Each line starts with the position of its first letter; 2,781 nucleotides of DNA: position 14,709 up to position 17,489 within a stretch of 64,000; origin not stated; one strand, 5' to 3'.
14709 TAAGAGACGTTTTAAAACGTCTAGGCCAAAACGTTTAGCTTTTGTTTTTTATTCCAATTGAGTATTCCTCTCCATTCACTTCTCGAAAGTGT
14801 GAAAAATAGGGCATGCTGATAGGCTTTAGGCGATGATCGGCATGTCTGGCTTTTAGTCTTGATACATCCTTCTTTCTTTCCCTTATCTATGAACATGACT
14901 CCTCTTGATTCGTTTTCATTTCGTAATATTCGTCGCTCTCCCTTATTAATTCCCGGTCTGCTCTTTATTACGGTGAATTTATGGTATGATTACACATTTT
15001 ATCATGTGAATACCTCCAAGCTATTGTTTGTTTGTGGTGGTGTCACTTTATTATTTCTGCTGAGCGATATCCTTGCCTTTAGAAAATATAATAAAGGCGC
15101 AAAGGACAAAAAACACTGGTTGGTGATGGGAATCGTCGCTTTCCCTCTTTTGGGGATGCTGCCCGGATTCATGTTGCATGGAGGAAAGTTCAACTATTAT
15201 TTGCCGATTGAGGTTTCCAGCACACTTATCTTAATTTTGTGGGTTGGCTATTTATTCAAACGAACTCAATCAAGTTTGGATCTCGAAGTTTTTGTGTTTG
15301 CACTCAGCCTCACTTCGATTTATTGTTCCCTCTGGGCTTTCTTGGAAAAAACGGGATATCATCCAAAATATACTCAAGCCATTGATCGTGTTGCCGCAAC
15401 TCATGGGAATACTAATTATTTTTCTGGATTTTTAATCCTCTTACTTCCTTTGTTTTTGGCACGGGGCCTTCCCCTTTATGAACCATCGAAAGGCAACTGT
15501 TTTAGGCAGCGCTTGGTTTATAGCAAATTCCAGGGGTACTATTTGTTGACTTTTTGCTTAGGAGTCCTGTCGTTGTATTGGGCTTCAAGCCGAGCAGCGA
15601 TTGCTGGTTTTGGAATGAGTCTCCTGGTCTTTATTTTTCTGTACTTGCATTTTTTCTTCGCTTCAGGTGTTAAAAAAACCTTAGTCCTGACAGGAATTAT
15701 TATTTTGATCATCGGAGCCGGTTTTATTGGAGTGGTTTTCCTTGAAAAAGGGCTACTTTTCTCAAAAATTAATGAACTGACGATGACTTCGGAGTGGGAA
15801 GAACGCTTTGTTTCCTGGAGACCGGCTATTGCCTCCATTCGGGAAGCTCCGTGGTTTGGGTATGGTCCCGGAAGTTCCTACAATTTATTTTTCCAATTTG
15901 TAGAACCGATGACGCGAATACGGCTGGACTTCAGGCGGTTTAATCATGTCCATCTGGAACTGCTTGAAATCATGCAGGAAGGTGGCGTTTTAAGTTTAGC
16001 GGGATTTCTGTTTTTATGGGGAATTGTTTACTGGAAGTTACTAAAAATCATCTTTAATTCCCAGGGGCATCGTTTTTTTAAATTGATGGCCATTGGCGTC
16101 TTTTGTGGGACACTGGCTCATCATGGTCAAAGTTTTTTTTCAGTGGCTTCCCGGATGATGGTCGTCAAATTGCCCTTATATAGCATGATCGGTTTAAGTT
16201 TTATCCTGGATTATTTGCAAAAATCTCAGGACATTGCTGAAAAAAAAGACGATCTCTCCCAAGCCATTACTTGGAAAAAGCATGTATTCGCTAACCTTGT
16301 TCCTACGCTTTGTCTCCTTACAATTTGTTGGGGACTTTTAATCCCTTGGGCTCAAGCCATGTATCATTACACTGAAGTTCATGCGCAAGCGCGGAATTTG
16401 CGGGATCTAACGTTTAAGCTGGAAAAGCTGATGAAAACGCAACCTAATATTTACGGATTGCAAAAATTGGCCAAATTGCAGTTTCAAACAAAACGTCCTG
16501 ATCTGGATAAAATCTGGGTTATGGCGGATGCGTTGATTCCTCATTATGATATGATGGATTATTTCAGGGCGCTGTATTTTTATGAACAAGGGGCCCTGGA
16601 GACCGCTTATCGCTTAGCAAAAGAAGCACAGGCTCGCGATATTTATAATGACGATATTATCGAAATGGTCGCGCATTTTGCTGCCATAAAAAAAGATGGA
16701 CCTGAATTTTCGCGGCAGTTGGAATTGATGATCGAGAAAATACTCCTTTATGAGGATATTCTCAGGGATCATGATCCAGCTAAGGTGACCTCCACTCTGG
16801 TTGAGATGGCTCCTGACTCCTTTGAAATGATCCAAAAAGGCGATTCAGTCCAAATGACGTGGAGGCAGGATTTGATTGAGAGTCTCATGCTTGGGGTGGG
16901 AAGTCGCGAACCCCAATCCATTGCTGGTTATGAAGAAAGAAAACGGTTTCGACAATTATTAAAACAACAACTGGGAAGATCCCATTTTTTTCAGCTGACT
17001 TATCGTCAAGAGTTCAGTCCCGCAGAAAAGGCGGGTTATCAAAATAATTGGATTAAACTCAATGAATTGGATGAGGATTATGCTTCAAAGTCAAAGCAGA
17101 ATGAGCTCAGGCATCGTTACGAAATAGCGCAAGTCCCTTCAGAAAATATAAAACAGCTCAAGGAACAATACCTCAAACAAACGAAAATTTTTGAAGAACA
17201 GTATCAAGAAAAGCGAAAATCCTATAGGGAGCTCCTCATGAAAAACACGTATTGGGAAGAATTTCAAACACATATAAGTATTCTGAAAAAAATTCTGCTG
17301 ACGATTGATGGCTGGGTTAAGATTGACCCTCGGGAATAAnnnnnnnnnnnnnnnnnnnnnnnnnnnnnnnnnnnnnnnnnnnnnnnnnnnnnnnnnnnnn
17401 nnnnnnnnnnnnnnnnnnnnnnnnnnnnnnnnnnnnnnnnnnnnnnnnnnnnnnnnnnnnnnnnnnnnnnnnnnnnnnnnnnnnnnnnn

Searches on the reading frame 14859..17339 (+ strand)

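Call 13: search_protein_families(library=pfam, proteins=[window:14859-17339:+], max_evalue=0.001)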
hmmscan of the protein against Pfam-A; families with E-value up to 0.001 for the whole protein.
window:14859-17339:+ (826 aa): 1 family
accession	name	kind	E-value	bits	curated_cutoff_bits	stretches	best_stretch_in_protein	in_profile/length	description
PF04932.20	Wzy_C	-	2.1e-13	50.7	31.7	1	231-384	2-149/149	O-Antigen ligase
